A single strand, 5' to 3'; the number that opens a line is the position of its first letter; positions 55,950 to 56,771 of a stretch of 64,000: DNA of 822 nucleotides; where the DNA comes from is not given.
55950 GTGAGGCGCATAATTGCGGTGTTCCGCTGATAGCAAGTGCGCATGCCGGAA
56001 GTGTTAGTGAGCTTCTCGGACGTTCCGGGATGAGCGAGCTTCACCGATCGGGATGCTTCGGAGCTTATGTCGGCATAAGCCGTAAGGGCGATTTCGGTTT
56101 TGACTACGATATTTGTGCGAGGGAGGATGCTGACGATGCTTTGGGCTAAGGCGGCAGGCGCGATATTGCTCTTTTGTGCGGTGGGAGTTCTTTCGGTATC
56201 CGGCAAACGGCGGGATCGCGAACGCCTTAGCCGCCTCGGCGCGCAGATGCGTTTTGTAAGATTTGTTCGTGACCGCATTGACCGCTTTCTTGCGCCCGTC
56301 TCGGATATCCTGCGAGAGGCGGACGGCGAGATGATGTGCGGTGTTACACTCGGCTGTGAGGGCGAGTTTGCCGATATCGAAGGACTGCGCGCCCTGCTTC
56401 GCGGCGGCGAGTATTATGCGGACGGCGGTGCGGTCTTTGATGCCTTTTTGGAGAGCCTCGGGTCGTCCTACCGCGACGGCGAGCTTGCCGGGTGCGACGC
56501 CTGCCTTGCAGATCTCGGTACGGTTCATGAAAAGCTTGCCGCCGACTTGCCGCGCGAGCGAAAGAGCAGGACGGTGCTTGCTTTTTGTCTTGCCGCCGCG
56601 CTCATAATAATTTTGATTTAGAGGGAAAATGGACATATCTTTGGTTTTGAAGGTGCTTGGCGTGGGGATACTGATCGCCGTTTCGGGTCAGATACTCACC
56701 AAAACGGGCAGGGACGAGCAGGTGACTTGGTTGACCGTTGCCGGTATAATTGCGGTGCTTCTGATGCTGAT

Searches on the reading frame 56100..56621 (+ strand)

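Call 32: search_protein_families(library=pfam, proteins=[window:56100-56621:+], max_evalue=0.00001)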
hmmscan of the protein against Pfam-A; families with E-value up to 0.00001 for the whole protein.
window:56100-56621:+ (173 aa): 1 family
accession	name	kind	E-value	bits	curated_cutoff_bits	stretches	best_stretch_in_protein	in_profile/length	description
PF09548.15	Spore_III_AB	-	5.1e-08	33.6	32.5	0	111-173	108-170/170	Stage III sporulation protein AB (spore_III_AB)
